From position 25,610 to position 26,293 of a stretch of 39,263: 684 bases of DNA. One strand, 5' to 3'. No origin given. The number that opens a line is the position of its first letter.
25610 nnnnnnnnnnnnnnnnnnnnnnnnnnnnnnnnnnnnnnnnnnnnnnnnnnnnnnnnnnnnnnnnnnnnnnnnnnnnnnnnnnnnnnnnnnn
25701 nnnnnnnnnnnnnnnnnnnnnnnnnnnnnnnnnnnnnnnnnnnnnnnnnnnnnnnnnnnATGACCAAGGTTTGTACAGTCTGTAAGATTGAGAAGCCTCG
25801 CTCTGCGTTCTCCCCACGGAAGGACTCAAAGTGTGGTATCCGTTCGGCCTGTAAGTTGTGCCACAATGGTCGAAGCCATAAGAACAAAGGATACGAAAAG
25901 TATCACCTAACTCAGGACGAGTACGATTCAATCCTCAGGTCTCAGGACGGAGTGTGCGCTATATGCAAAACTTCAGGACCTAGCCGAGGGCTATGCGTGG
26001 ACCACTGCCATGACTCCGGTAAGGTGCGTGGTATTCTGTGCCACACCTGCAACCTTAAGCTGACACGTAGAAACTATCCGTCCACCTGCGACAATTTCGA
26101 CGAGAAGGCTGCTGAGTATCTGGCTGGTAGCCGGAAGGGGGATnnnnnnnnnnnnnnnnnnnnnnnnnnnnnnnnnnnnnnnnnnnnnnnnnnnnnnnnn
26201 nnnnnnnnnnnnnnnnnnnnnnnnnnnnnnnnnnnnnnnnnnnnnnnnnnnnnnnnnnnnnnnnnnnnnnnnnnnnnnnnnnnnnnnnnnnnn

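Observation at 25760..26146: Endo VII-like putative homing endonuclease inserted between genes 13 and 14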

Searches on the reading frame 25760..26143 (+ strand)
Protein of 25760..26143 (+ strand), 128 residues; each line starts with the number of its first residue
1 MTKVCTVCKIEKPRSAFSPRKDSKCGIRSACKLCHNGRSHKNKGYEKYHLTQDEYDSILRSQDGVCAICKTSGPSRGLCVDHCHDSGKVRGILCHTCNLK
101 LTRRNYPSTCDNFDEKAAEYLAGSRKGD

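Call 3: search_protein_families(library=pfam, proteins=[window:25760-26143:+], max_evalue=0.01)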
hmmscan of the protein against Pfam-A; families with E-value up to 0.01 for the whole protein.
window:25760-26143:+ (128 aa): 1 family
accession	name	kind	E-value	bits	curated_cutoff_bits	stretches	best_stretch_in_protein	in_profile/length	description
PF02945.21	Endonuclease_7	-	9.4e-18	64.4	23.6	1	46-121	6-80/82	Recombination endonuclease VII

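Call 4: search_protein_families(library=phrogs, proteins=[window:25760-26143:+], max_evalue=0.001)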
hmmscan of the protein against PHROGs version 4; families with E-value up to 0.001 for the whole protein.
window:25760-26143:+ (128 aa): 8 families
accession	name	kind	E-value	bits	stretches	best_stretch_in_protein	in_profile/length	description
phrog_2633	-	DNA, RNA and nucleotide metabolism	2.4e-27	96.9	1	2-124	13-139/142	endonuclease VII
phrog_2914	-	DNA, RNA and nucleotide metabolism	4.3e-22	79.8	1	4-122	19-153/190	endonuclease VII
phrog_307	-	DNA, RNA and nucleotide metabolism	6.2e-20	73.4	1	2-99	57-157/334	endonuclease VII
phrog_423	-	DNA, RNA and nucleotide metabolism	2.8e-11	44.6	1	55-99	15-62/159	endonuclease VII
phrog_1035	-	DNA, RNA and nucleotide metabolism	5.3e-11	43.9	1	1-104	62-213/271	endonuclease VII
phrog_2255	-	DNA, RNA and nucleotide metabolism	6e-07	30.1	1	1-99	52-147/211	HNH endonuclease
phrog_5558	-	moron, auxiliary metabolic gene and host takeover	6e-05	24.3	1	1-104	7-104/130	Lar-like restriction alleviation protein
phrog_17507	-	DNA, RNA and nucleotide metabolism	9.1e-05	23.3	1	80-122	1-41/65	endonuclease VII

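Call 28: search_dna_similar(query=window:25760-26143:+, collection=phages, mode=protein, max_rows=60, rows=spread)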
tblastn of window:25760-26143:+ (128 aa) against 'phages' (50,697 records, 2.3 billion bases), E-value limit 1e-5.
Records with a match: 1473; places in all: 1533; records where one place covers at least 80% of the query: 224.
Best place of each record, by identity: >=99% 3; 80-90% 8; 60-80% 2; <60% 1460.
By first word of the organism name: Mycobacterium 827; Klebsiella 114; Gordonia 111; Escherichia 66; Rhodococcus 49; Yersinia 42; Pseudomonas 34; Streptomyces 33; Synechococcus 30; Salmonella 22; and 43 more.
By host as written in the record: Mycobacterium smegmatis mc2 155 602; Mycobacterium smegmatis mc#155 102; Gordonia terrae 3612 89; - 61; Klebsiella pneumoniae 60; Mycobacterium smegmatis mc2155 41; Rhodococcus erythropolis RIA 643 37; Yersinia pestis 31; and 200 more.
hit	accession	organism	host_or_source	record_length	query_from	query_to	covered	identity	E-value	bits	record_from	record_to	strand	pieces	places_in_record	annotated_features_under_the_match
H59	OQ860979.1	Salmonella phage ST21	Salmonella enterica subsp. enterica ...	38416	1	128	100%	99.2%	2e-79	259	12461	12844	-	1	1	hypothetical protein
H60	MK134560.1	Klebsiella phage kpssk3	Klebsiella pneumoniae SSK3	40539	2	124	96%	38.6%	8e-14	72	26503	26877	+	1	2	endonuclease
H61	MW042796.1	Klebsiella phage 066028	Klebsiella pneumoniae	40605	2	124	96%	37.1%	4e-12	67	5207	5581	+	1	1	hypothetical protein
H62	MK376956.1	Gordonia phage WilliamBoone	Gordonia terrae 3612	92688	5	121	91%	38.0%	6e-10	61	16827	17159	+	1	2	41: holliday junction resolvase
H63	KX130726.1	Escherichia phage ECA2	Escherichia coli ATCC 13706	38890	1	124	97%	34.3%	3e-13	70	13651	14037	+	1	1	endonuclease VII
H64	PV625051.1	Klebsiella phage vB_Kpn_002_Koku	Klebsiella pneumoniae subsp. pneumoniae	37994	2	103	80%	41.6%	3e-14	73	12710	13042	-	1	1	endonuclease VII | internal virion protein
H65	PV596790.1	Yersinia phage vB_Yep_9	Yersinia enterocolitica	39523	5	123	93%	34.9%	1e-11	66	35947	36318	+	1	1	none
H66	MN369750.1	Streptomyces phage TomSawyer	Streptomyces griseus ATCC 10137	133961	3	101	77%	39.8%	2e-13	71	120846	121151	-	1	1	265: HNH endonuclease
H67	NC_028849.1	Mycobacterium phage Luchador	Mycobacterium smegmatis mc2 155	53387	3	121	93%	32.5%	1e-8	57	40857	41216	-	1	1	64: endonuclease VII | 65: hypothetical protein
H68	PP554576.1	Klebsiella phage PMBT12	Klebsiella oxytoca L2-97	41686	1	98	77%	38.3%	1e-11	66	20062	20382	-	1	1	putative integration and excision endonuclease VII | internal (core) protein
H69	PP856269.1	Escherichia phage UFJF_EcSW4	Escherichia coli ATCC 11775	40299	5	101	76%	38.1%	1e-8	57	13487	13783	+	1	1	endonuclease VII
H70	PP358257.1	Ralstonia phage PY065YO380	Ralstonia solanacearum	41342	2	101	78%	36.5%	2e-9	59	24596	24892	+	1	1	none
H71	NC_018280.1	Celeribacter phage P12053L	Celeribacter sp. IMCC12053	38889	5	101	76%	36.9%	3e-8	56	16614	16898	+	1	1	endonuclease VII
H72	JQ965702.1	Yersinia phage YpP-G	Yersinia pestis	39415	48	127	63%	43.5%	3e-10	62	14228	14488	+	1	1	endonuclease VII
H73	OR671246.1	Yersinia phage AKS2022HT77GU_phi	Yersinia pestis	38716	48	127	63%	43.5%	7e-10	61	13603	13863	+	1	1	record has no annotation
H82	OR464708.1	Mycobacterium phage miche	Mycolicibacterium smegmatis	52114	48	121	58%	44.0%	2e-8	56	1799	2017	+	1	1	endonuclease VII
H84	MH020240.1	Mycobacterium phage SuperAwesome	Mycobacterium smegmatis mc2 155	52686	48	121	58%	44.0%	7e-8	55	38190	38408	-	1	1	63: endonuclease VII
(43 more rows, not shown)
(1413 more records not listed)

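Call 29: search_solved_structures(query=window:25760-26143:+, max_evalue=1, show_alignments=2)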
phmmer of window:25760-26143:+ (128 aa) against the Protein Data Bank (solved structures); distinct sequences matched with E-value up to 1: 6.
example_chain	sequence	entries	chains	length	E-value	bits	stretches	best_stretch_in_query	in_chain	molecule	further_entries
3fc3_A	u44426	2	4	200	0.00012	25.1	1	3-122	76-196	Restriction endonuclease Hpy99I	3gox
1e7d_A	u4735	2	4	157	0.0059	19.6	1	52-101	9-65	RECOMBINATION ENDONUCLEASE VII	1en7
1e7l_A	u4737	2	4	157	0.027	17.5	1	52-100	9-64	RECOMBINATION ENDONUCLEASE VII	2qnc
2qnf_A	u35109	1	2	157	0.039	16.9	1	52-101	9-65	Recombination endonuclease VII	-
7ahy_AAA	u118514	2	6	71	0.32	14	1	65-108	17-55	E3 ubiquitin-protein ligase Mdm2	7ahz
1eb7_A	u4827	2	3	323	0.81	12.7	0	20-72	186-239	CYTOCHROME C551 PEROXIDASE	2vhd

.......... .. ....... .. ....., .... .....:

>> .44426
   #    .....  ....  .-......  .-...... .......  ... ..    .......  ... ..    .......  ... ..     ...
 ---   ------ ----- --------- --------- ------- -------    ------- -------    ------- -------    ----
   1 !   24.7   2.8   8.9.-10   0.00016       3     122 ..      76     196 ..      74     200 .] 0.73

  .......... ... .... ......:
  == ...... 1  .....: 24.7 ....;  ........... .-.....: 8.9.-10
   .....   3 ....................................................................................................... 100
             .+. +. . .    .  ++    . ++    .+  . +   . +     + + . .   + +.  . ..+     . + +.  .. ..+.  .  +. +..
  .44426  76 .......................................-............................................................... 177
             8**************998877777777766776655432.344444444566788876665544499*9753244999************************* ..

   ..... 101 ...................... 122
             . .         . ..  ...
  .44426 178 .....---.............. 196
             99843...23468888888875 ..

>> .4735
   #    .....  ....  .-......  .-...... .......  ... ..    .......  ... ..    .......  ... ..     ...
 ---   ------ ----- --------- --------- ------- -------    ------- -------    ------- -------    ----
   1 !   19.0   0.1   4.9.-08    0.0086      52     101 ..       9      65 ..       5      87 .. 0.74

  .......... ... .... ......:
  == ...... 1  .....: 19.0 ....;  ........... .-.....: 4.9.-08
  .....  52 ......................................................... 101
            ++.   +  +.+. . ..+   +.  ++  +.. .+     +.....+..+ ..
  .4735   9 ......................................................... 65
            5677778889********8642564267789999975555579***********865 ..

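Call 30: get_annotated_region(hit=H60, flank=900)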
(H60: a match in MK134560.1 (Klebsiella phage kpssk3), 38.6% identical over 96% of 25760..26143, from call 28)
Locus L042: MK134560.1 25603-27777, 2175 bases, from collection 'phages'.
description: Klebsiella phage kpssk3, complete genome.
organism: Klebsiella phage kpssk3 (NCBI taxid 2488949)
taxonomy: Viruses; Duplodnaviria; Heunggongvirae; Uroviricota; Caudoviricetes; Autographiviridae; Studiervirinae; Przondovirus; Przondovirus kpssk3
host: Klebsiella pneumoniae SSK3; source: -; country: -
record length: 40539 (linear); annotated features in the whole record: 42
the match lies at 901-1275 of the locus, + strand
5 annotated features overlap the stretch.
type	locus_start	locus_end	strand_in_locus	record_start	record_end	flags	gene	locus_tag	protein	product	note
CDS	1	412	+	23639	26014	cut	-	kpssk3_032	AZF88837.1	tail tubular protein B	-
CDS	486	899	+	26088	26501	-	-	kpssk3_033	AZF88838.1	internal virion protein A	-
CDS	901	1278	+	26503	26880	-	-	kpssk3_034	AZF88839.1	endonuclease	-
CDS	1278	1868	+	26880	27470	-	-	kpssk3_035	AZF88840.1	internal (core) protein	-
CDS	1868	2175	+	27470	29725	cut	-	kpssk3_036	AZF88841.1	internal virion protein C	-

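Call 31: get_annotated_region(hit=H64, flank=900)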
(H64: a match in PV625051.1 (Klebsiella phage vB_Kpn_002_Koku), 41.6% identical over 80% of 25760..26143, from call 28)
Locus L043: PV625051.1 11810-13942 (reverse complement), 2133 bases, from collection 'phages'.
description: Klebsiella phage vB_Kpn_002_Koku, complete genome.
organism: Klebsiella phage vB_Kpn_002_Koku (NCBI taxid 3423633)
taxonomy: Viruses; Duplodnaviria; Heunggongvirae; Uroviricota; Caudoviricetes; Autographivirales; Autotranscriptaviridae; Studiervirinae; Teetrevirus
host: Klebsiella pneumoniae subsp. pneumoniae; source: outside drainage of Mephi Hospital; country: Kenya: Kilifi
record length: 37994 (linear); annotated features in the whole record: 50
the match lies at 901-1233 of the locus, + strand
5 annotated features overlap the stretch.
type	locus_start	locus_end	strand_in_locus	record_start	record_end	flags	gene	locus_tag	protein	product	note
CDS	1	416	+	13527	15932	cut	-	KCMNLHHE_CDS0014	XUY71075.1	tail protein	tail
CDS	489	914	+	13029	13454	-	-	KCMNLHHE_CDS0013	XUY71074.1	internal virion protein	head and packaging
CDS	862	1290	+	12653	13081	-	-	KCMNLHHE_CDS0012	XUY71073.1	endonuclease VII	DNA RNA and nucleotide metabolism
CDS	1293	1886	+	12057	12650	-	-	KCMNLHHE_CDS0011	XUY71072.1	internal virion protein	head and packaging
CDS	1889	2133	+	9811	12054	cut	-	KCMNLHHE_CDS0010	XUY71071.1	internal virion protein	head and packaging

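Call 32: get_annotated_region(hit=H68, flank=900)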
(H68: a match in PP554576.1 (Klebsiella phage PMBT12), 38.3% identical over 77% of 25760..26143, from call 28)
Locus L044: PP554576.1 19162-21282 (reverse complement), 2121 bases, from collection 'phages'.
description: Klebsiella phage PMBT12, complete genome.
organism: Klebsiella phage PMBT12 (NCBI taxid 3137283)
taxonomy: Viruses
host: Klebsiella oxytoca L2-97; source: sewage; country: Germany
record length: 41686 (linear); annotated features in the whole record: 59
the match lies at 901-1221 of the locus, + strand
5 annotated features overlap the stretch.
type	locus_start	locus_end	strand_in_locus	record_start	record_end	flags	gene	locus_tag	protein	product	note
CDS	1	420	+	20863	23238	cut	-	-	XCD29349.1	tail fiber protein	T7-like tail tubular protein A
CDS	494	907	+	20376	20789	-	-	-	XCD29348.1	internal (core) protein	-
CDS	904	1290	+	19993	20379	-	-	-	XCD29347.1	putative integration and excision endonuclease VII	ACLAME 151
CDS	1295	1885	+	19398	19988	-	-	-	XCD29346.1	internal (core) protein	-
CDS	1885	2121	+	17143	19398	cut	-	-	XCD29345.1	internal (core) protein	-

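Call 48: find_homologous_proteins(query=window:25760-26143:+, max_evalue=1e-10)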
Query window:25760-26143:+ (128 aa): 30 proteins with E <= 1e-10 among 60 candidates.
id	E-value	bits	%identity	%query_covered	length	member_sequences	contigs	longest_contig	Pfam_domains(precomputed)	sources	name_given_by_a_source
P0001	1.2e-79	282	95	100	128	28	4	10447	PF02945.22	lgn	-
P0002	7.8e-56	205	70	95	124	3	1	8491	PF02945.22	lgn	-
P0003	2.6e-45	171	69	100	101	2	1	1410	PF02945.22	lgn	-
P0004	4.2e-16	77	45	78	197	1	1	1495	PF02945.22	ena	-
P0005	4.7e-16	77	44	98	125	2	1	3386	PF02945.22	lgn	-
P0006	2.1e-15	75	41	78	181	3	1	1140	PF02945.22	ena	-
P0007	9.0e-14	69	37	78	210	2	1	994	PF02945.22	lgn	-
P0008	2.1e-13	68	58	44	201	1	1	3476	PF02945.22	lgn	-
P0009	3.1e-13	68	36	77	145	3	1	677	PF02945.22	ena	-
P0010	1.1e-12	66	38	78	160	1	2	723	PF02945.22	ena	-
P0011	1.2e-12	66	41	77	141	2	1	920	PF02945.22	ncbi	-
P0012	4.0e-12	64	39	79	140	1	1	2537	PF02945.22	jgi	jgi:hypothetical protein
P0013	4.3e-12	64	39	75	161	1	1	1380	PF02945.22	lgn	-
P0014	5.3e-12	64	32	96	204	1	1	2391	PF02945.22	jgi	jgi:recombination endonuclease VII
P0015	8.7e-12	63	52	48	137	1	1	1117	PF02945.22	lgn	-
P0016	1.0e-11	63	45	66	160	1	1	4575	PF02945.22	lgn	-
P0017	1.3e-11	62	31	98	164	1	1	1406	PF02945.22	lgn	-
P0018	1.3e-11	62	57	45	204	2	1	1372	PF02945.22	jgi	jgi:hypothetical protein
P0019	1.8e-11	62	41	79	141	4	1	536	PF02945.22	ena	-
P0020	2.3e-11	61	42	60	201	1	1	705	PF02945.22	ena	-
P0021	2.3e-11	61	38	95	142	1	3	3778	PF02945.22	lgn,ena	-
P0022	2.4e-11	61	51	43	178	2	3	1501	PF02945.22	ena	-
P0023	2.5e-11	61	39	73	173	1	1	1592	PF02945.22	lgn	-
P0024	3.4e-11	61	39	78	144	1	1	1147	PF02945.22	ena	-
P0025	3.6e-11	61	55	41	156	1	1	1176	PF02945.22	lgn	-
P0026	4.0e-11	61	51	44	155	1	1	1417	PF02945.22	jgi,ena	jgi:hypothetical protein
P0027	4.0e-11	61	45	59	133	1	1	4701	PF02945.22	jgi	jgi:hypothetical protein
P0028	4.5e-11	61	56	43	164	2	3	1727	PF02945.22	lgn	-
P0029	4.7e-11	60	65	38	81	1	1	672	PF02945.22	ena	-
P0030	5.9e-11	60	44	62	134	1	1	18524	PF02945.22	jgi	jgi:Recombination endonuclease VII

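Call 50: find_encoding_contigs(protein=P0001, flank=1500, max_places=6)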
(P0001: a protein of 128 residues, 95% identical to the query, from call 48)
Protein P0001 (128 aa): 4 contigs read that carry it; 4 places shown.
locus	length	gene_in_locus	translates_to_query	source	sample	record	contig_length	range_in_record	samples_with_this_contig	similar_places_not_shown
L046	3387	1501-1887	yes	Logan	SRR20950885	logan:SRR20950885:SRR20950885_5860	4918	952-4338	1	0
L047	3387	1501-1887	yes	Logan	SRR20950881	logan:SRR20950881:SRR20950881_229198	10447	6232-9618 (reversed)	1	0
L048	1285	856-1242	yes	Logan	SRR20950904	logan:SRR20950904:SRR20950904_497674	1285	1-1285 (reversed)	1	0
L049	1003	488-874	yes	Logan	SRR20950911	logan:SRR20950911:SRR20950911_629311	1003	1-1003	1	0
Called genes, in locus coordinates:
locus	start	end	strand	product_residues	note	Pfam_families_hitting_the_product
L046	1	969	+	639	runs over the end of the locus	?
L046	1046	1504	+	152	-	PF11090:Phage_T7_Gp13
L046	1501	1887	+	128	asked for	PF02945:Endonuclease_7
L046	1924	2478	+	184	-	PF24072:T7_gp14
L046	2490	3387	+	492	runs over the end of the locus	?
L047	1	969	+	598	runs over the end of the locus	?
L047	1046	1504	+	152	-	PF11090:Phage_T7_Gp13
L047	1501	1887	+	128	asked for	PF02945:Endonuclease_7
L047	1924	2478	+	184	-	PF24072:T7_gp14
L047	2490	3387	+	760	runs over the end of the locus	PF26212:Phage_T7_Gp15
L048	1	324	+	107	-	?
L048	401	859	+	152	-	PF11090:Phage_T7_Gp13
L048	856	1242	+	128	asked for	PF02945:Endonuclease_7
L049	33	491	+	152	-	PF11090:Phage_T7_Gp13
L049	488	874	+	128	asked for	PF02945:Endonuclease_7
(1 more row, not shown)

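Call 51: find_encoding_contigs(protein=P0002, flank=1500, max_places=4)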
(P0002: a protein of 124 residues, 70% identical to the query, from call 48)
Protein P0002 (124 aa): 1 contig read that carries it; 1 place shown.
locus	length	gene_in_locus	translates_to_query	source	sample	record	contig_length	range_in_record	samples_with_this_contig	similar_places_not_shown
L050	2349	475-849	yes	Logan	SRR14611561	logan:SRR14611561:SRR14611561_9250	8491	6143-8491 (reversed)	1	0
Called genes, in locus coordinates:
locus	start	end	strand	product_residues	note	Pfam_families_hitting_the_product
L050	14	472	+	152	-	PF11090:Phage_T7_Gp13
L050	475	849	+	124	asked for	PF02945:Endonuclease_7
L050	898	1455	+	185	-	PF24072:T7_gp14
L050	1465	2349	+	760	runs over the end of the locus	PF26212:Phage_T7_Gp15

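Call 52: find_encoding_contigs(protein=P0003, flank=1500, max_places=4)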
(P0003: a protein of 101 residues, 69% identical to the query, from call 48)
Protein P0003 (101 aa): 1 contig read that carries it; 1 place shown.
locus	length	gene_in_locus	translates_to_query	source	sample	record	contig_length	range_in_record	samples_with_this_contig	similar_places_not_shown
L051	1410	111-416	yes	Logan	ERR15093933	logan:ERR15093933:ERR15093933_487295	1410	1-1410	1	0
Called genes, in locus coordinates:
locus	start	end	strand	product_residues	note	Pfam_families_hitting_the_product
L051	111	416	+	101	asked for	PF02945:Endonuclease_7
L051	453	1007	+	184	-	PF24072:T7_gp14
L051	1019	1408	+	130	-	?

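Call 69: predict_structure(alignment_id=A3)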
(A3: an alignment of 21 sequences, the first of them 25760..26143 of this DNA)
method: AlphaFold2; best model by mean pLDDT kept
length: 128 residues; sequences in the alignment: 21
mean_pLDDT: 84.4   pTM: 0.60
mean pLDDT of the five models: 84.4, 82.0, 81.9, 80.5, 80.1
residues with pLDDT >= 90: 57; 70-90: 55; 50-70: 12; < 50: 4
segments of 3 or more residues with pLDDT < 50: 40-42
pLDDT, mean of each block of 10 residues (from residue 1): 91 94 89 73 68 88 92 74 87 91 86 93 69
secondary structure, 60 per line:
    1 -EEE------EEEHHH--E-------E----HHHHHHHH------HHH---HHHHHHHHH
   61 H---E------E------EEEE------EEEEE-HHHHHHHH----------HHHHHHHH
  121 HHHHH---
elements in order: E2-4 E11-13 H32-39 H52-61 E79-82 E89-93 H95-102 H113-125

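Call 73: fold_search(model_id=the predicted structure, library=pdb)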
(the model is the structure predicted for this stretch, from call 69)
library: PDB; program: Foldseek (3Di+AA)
matches with E <= 10: 280; with E <= 0.001: 2
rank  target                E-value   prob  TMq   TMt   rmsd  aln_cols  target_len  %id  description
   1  3fc3_A                8.8e-05  1.00  0.30  0.21  12.7       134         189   27  Crystal structure of the beta-beta-alpha-Me type II restriction endonuclease Hpy99I (released 2009-03-31)
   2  3fc3_B                1.2e-04  1.00  0.31  0.22  13.2       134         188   28  Crystal structure of the beta-beta-alpha-Me type II restriction endonuclease Hpy99I (released 2009-03-31)
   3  3ldy_A                5.4e-03  0.90  0.31  0.29  12.6       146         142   15  An extraordinary mechanism of DNA perturbation exhibited by the rare-cutting HNH restriction endonuclease PacI (released 2010-04-21)
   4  1e7l_A                2.5e-02  0.95  0.34  0.29  10.6        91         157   26  Endonuclease VII (EndoVII) N62D mutant from phage T4 (released 2001-05-04)
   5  2qnf_A                4.5e-02  0.87  0.32  0.27  10.1        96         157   23  Crystal structure of T4 Endonuclease VII H43N mutant in complex with heteroduplex DNA containing base mismatches (released 2008-01-29)
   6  9fqr_Ij               6.6e-02  0.47  0.31  0.11  12.2       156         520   12  96-nm repeat of axonemal doublet microtubules from bovine sperm (released 2025-03-26)
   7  1en7_A                7.6e-02  0.85  0.33  0.28  10.4        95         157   24  ENDONUCLEASE VII (ENDOVII) FROM PHAGE T4 (released 2000-02-07)
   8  8yha_A                8.6e-02  0.63  0.33  0.14   9.2       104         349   19  Type I-EHNH Cascade-ssDNA complex (released 2024-07-31)
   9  4h9d_A                1.1e-01  0.69  0.33  0.42   7.8        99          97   19  Crystal Structure of Mn-dependent Gme HNH nicking endonuclease from Geobacter metallireducens GS-15, Northeast Structu (released 2012-10-10)
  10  8zp7_B                1.1e-01  0.47  0.31  0.14   8.9       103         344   17  Cryo-EM structure of Cas5-HNH Cascade bound with sDNA, Conf1 (released 2024-12-04)
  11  8fm1_J                1.3e-01  0.54  0.30  0.14   7.2        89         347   22  Structure of CBASS Cap5 from Pseudomonas syringae in the absence of a ligand (apo form dimer) (released 2024-02-07)
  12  8zlu_B                1.6e-01  0.35  0.28  0.12  11.8       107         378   15  Cryo-EM strcuture of Cas5-HNH Cascade,Conf1 (released 2024-12-04)
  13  4h9d_B                1.9e-01  0.38  0.26  0.35   7.9        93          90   19  Crystal Structure of Mn-dependent Gme HNH nicking endonuclease from Geobacter metallireducens GS-15, Northeast Structu (released 2012-10-10)
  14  8fmg_B                2.0e-01  0.60  0.32  0.14   7.1        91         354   20  Structure of CBASS Cap5 from Pseudomonas syringae as an activated tetramer with the cyclic dinucleotide 3'2'-c-diAMP l (released 2024-02-07)
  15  8j07_c2               2.0e-01  0.28  0.30  0.09  14.0       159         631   15  96nm repeat of human respiratory doublet microtubule and associated axonemal complexes (released 2023-07-26)
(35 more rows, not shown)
